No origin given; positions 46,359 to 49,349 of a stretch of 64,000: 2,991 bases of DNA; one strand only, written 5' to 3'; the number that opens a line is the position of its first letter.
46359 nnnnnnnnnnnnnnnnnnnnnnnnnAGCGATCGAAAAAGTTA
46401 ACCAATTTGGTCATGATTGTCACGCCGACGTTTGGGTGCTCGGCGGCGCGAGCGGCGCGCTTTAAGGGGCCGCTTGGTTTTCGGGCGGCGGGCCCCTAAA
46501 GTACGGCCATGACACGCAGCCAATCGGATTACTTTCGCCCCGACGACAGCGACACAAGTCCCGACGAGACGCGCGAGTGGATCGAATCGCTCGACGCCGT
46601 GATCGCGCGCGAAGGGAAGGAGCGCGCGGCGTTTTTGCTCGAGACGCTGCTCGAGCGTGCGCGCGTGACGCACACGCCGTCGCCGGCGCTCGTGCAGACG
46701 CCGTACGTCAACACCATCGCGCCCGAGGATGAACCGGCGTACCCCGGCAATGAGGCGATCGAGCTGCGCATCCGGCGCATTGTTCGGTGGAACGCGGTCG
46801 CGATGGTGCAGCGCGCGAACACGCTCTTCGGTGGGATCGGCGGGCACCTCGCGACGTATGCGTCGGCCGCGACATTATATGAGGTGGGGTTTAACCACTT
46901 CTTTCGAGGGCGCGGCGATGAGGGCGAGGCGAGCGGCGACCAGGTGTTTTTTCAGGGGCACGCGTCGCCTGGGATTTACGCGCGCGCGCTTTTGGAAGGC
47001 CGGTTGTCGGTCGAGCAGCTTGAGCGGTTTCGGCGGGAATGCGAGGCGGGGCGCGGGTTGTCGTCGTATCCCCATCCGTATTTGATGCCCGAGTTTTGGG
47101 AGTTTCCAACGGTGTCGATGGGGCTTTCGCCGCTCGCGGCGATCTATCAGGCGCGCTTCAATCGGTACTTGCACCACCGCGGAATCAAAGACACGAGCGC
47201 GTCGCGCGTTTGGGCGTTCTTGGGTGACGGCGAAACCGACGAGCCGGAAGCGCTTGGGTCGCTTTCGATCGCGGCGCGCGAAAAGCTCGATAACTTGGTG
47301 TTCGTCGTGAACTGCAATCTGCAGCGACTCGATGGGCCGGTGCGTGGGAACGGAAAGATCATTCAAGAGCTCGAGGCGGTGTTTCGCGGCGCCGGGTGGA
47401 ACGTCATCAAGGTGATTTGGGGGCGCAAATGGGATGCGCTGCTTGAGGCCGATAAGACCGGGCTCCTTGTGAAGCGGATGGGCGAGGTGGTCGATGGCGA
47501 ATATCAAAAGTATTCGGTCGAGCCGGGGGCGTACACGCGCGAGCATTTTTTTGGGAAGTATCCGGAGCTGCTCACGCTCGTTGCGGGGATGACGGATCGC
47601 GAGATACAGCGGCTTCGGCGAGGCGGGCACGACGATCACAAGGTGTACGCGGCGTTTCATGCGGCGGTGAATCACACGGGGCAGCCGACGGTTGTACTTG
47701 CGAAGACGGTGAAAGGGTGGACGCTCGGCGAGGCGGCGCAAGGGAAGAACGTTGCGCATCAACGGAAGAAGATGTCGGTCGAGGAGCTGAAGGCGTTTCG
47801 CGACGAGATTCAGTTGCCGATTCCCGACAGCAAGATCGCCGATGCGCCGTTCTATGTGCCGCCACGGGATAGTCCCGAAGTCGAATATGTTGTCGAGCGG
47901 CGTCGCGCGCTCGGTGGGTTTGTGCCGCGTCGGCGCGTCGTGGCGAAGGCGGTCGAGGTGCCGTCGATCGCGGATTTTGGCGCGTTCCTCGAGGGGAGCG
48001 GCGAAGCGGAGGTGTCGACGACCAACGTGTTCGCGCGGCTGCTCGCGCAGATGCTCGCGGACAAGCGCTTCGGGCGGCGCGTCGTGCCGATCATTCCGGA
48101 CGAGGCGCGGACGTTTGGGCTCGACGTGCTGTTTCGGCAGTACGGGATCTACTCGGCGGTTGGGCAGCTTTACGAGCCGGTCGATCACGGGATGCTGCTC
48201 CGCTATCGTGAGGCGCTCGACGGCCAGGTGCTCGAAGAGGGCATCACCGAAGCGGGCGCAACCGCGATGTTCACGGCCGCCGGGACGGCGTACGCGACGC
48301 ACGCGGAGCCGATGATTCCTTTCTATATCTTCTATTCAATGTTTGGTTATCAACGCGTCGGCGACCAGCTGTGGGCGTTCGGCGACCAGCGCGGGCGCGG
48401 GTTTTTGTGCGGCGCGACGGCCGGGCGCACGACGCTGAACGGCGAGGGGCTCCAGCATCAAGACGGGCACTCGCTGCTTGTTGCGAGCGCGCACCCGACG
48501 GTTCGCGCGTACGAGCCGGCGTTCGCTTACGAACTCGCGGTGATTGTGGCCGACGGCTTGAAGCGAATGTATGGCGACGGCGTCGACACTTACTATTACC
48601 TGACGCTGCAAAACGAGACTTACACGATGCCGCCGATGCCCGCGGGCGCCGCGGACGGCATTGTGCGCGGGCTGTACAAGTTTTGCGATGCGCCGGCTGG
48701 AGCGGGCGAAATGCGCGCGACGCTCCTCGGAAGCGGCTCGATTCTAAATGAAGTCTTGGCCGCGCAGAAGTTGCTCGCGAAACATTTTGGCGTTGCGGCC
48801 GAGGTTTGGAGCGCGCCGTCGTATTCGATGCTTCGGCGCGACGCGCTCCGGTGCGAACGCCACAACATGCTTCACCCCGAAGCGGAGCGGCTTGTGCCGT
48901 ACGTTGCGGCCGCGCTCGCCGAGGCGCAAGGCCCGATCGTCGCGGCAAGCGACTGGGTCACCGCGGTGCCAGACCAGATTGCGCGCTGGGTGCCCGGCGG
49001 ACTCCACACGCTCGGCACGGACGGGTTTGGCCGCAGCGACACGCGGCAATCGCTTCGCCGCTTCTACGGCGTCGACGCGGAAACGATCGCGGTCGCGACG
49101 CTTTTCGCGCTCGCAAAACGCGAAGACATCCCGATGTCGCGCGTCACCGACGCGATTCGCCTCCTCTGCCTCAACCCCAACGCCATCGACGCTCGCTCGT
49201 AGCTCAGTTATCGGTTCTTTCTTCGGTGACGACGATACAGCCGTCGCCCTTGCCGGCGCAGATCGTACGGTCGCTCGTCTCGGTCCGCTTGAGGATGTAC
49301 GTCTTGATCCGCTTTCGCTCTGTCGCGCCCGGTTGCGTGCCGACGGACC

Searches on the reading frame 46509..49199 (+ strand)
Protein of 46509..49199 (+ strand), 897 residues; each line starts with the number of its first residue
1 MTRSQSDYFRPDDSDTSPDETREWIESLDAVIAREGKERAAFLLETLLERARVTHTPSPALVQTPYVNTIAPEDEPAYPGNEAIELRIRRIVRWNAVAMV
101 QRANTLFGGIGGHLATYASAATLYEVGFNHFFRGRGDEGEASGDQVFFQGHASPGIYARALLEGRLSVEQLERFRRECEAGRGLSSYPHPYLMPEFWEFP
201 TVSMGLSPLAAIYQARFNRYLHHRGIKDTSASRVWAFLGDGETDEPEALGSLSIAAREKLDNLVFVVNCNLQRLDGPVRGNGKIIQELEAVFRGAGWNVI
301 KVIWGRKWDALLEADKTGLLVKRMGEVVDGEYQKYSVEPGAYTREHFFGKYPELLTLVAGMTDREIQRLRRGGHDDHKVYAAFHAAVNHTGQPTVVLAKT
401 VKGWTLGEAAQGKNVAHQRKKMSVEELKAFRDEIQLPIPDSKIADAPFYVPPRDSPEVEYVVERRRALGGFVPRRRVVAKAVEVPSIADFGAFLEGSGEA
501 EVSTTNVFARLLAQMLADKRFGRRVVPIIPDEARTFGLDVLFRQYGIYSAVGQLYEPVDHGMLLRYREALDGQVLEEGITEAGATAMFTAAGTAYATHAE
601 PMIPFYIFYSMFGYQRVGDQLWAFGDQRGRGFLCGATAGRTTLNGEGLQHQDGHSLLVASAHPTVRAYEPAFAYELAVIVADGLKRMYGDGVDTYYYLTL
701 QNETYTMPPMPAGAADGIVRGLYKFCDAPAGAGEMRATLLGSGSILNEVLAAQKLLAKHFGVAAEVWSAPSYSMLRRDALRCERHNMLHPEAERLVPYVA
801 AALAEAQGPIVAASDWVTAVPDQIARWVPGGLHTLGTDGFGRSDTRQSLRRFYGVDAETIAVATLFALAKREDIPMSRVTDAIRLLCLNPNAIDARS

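Call 43: search_protein_families(library=pfam, proteins=[window:46509-49199:+], max_evalue=0.001)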
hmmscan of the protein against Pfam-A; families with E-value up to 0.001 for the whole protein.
window:46509-49199:+ (897 aa): 4 families
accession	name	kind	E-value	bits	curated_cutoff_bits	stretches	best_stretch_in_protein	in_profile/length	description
PF17831.6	PDH_E1_M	-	2.2e-87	292.6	23.2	1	490-708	11-229/229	Pyruvate dehydrogenase E1 component middle domain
PF22613.1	Transketolase_C_1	-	1.5e-19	70.7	27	1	721-856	1-113/113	Transketolase-like TK C-terminal domain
PF00456.26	Transketolase_N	-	1.3e-11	44.6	22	1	112-314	23-225/334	Transketolase, thiamine diphosphate binding domain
PF02780.25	Transketolase_C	-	0.00016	22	25.9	0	736-781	11-55/124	Transketolase, C-terminal domain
